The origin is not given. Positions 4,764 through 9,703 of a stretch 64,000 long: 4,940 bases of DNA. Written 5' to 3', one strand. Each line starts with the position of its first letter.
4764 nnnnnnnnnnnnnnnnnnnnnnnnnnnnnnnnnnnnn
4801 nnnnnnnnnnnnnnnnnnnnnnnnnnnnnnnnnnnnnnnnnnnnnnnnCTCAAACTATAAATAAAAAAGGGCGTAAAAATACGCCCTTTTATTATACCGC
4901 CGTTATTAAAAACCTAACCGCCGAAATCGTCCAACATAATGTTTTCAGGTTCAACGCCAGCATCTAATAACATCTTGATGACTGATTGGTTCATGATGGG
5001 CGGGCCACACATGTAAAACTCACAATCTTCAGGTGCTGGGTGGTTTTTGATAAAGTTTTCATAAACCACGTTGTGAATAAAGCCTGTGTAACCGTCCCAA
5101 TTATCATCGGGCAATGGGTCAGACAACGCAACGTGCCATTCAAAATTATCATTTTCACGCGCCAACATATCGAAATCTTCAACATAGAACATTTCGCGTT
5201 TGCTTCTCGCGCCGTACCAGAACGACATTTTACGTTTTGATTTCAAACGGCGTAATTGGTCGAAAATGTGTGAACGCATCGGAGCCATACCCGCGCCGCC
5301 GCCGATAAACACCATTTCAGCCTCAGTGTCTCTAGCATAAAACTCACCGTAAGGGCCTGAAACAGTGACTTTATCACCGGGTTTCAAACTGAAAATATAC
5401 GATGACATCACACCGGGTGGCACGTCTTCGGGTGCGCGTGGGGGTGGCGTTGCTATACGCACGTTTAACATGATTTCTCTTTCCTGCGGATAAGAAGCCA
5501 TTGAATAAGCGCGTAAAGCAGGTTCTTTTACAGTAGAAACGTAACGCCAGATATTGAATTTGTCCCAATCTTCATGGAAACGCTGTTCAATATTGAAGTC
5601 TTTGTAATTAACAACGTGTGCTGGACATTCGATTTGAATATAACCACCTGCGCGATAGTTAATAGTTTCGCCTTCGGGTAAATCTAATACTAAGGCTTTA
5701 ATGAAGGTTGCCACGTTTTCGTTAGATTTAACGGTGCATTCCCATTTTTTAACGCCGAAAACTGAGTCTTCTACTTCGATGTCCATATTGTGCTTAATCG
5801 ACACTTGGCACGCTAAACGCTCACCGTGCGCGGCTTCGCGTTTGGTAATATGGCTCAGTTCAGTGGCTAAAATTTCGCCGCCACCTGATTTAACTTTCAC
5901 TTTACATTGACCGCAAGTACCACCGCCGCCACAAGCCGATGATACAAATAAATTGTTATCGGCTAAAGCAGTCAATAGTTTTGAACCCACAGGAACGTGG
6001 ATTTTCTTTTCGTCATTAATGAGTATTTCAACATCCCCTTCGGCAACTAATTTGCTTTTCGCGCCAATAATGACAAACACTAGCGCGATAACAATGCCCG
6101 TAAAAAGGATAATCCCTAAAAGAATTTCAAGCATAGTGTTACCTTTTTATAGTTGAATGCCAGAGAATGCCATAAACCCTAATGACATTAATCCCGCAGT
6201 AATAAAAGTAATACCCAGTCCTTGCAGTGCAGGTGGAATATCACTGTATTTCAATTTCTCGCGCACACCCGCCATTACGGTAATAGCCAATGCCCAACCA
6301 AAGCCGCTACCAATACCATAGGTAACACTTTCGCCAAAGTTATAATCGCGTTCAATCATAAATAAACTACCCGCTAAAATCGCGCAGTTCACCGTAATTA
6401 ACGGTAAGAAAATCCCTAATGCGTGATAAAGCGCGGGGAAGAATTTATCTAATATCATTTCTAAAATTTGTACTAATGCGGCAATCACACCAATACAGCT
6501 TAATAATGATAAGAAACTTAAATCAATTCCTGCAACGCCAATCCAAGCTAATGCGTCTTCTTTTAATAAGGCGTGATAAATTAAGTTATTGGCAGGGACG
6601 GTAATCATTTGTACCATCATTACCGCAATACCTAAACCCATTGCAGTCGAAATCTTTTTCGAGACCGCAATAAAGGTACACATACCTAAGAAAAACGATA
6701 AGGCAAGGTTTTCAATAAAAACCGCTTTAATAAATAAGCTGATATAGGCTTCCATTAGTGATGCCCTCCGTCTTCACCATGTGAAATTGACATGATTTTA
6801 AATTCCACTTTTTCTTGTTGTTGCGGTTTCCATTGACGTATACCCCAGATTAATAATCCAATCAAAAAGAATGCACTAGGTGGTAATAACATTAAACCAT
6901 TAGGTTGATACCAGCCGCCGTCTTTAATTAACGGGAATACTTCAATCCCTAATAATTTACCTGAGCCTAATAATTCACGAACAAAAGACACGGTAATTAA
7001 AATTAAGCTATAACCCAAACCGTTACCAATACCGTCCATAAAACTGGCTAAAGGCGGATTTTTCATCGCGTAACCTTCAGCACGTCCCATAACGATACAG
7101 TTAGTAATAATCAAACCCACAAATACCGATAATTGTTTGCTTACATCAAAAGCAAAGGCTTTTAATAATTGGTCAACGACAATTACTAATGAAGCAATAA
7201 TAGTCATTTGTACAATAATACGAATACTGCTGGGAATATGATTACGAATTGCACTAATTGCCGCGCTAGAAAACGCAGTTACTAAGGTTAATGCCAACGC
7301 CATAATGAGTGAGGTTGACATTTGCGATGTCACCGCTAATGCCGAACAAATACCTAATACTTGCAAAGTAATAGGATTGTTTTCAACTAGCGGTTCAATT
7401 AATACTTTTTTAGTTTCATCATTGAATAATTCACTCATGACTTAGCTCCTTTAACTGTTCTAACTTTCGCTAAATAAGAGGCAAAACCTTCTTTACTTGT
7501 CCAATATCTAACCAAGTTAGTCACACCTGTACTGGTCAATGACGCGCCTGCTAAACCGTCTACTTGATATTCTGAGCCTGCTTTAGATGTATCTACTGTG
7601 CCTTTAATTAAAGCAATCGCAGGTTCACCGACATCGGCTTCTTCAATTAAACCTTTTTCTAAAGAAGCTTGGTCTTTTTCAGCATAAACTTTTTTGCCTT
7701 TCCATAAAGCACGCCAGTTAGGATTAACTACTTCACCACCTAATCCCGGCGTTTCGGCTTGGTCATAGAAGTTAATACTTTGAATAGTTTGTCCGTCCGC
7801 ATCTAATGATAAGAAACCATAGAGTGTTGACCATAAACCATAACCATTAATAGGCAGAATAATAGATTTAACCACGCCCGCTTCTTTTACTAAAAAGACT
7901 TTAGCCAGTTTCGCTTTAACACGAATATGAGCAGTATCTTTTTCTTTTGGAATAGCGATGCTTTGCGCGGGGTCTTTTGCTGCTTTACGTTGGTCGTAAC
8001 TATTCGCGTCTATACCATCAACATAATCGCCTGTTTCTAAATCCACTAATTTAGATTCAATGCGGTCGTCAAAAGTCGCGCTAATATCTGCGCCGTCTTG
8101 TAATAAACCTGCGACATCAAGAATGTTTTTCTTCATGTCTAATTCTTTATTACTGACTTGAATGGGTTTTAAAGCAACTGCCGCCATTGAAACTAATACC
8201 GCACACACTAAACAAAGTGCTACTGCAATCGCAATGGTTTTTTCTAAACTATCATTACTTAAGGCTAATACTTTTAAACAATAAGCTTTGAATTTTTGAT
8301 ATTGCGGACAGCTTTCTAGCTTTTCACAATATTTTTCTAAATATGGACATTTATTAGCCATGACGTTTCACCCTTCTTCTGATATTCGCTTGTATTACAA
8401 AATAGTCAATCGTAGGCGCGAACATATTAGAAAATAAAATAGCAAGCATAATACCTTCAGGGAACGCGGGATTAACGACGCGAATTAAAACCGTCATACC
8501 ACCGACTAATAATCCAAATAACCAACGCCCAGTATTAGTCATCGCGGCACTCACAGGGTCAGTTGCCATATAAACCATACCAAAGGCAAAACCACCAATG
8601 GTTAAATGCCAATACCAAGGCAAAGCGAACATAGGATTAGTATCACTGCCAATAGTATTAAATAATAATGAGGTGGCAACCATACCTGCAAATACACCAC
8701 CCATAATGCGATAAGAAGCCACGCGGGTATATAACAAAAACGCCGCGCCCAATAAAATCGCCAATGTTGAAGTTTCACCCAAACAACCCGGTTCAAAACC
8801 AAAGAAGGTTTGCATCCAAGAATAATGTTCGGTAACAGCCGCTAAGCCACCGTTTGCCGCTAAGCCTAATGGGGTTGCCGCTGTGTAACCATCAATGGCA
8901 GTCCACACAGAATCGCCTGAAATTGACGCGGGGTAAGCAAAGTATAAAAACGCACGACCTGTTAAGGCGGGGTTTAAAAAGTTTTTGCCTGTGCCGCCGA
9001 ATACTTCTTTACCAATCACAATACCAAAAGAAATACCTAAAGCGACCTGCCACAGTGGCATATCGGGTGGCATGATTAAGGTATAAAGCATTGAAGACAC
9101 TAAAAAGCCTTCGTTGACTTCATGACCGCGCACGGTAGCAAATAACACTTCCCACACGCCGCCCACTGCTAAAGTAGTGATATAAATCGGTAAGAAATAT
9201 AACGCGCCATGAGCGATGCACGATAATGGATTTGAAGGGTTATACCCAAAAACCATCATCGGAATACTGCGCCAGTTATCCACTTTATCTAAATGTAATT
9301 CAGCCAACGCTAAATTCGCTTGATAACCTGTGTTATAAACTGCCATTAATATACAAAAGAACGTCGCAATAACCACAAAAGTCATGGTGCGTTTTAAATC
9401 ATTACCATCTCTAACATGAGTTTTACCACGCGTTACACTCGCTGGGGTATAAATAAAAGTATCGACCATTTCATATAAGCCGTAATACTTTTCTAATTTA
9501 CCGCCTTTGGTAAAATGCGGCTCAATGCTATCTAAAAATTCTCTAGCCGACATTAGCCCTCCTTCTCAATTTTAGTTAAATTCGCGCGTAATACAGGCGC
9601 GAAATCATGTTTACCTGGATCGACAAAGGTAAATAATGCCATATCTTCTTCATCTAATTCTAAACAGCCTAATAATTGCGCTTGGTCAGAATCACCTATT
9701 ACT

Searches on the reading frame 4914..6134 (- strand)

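Call 74: search_protein_families(library=pfam, proteins=[window:4914-6134:-], max_evalue=0.00001)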
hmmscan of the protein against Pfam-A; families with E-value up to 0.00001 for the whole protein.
window:4914-6134:- (406 aa): 3 families
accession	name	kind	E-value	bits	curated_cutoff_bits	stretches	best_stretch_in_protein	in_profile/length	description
PF00175.26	NAD_binding_1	-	2.4e-16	60.8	22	1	276-385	1-107/109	Oxidoreductase NAD-binding domain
PF00111.32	Fer2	-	7e-11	42.4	21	1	42-112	7-75/77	2Fe-2S iron-sulfur cluster binding domain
PF00970.30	FAD_binding_6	-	7.9e-10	39.4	21.1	1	203-266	44-99/99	Oxidoreductase FAD-binding domain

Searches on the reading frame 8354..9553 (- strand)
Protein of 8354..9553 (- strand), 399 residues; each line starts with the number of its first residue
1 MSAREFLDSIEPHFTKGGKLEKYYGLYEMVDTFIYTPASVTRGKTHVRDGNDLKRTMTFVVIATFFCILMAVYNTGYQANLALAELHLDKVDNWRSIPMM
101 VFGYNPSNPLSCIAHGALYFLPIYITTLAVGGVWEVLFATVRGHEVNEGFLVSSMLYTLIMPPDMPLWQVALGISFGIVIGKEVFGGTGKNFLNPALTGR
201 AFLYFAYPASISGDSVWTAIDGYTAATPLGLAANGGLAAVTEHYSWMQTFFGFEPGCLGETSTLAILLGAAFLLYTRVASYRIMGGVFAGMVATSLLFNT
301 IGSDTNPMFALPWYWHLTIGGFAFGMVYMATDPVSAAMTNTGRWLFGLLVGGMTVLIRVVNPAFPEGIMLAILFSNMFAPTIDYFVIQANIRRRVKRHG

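Call 12: search_protein_families(library=pfam, proteins=[window:8354-9553:-], max_evalue=0.001)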
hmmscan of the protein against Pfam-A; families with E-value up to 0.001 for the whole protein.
window:8354-9553:- (399 aa): 1 family
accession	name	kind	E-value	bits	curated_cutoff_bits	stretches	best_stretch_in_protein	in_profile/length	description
PF03116.20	NQR2_RnfD_RnfE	-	1.7e-101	339.9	27.7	1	42-391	3-295/296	NQR2, RnfD, RnfE family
